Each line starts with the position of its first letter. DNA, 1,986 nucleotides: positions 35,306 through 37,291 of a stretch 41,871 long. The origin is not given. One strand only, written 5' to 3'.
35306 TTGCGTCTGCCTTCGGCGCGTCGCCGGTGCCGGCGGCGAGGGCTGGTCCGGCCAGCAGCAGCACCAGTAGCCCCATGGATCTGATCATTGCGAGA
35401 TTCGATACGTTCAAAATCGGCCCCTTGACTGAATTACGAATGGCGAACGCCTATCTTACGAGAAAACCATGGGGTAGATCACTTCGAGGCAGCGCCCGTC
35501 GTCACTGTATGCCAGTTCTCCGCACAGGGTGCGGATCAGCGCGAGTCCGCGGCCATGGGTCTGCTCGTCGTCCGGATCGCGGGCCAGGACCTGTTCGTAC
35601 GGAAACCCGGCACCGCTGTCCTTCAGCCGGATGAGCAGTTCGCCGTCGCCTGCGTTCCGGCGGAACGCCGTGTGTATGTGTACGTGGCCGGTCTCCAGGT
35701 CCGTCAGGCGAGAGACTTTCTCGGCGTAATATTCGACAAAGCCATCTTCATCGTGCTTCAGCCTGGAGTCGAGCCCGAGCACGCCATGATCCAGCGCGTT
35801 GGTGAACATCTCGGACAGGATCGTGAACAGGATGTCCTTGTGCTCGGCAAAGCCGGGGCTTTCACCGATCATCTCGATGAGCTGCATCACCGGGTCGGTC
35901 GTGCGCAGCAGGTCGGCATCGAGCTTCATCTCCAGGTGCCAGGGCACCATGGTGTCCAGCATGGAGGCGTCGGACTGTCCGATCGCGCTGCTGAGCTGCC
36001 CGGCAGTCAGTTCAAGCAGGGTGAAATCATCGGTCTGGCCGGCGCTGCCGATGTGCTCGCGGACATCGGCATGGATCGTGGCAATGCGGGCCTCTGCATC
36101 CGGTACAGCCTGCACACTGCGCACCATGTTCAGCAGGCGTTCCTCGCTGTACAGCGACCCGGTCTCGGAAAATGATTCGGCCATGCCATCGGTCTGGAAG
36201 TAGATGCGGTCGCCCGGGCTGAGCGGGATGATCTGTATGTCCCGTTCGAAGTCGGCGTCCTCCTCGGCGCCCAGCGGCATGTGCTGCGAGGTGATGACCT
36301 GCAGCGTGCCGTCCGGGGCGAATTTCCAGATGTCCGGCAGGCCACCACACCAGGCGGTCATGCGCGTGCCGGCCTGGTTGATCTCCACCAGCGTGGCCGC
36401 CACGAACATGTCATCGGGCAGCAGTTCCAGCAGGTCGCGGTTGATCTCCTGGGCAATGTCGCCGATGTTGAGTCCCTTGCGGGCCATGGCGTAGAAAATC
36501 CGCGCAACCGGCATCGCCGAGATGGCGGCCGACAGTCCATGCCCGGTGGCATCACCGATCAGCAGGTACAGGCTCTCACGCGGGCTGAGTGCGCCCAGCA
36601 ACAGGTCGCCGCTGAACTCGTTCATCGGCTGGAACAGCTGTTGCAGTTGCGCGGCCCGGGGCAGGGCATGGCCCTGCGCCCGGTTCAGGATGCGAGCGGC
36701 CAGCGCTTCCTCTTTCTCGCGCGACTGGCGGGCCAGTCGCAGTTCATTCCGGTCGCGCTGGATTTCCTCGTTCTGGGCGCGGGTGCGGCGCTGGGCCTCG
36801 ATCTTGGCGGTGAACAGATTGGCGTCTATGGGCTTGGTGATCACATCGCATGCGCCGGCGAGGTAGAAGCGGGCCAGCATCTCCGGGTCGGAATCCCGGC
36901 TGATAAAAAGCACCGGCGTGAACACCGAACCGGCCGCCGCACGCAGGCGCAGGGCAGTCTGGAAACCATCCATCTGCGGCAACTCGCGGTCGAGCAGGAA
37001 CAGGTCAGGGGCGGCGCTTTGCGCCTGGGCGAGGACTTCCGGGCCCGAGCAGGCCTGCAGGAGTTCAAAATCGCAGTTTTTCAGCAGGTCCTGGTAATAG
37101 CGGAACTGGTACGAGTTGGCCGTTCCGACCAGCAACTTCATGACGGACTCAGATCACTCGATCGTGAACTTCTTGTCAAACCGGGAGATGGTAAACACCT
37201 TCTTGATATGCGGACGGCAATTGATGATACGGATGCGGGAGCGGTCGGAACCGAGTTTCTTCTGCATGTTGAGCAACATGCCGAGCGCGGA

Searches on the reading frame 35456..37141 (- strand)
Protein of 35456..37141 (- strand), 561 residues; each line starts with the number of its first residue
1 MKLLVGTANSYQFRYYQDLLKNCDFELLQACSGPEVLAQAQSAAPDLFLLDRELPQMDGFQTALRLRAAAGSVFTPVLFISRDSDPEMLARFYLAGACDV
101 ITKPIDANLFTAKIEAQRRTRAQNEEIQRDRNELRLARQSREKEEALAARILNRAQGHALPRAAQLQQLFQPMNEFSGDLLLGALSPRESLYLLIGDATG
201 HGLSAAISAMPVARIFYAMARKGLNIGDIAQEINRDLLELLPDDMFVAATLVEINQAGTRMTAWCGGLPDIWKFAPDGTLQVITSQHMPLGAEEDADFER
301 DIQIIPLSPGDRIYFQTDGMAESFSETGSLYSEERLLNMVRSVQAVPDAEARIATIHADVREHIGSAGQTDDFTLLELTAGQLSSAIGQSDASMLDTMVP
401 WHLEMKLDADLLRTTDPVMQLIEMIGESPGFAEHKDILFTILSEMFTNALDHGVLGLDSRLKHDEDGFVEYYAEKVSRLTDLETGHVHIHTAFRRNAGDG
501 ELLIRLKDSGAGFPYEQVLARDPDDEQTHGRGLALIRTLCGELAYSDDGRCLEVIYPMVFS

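Call 53: search_protein_families(library=pfam, proteins=[window:35456-37141:-], max_evalue=0.00001)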
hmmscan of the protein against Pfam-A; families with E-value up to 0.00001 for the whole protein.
window:35456-37141:- (561 aa): 3 families
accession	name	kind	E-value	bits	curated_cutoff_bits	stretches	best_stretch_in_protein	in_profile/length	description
PF07228.17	SpoIIE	-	4.1e-36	125.2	25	1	189-378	3-189/192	Stage II sporulation protein E (SpoIIE)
PF00072.30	Response_reg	-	1.6e-15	57.7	30.2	1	14-114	12-110/111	Response regulator receiver domain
PF13581.12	HATPase_c_2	-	2.3e-09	37.8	27.4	1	440-554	34-125/127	Histidine kinase-like ATPase domain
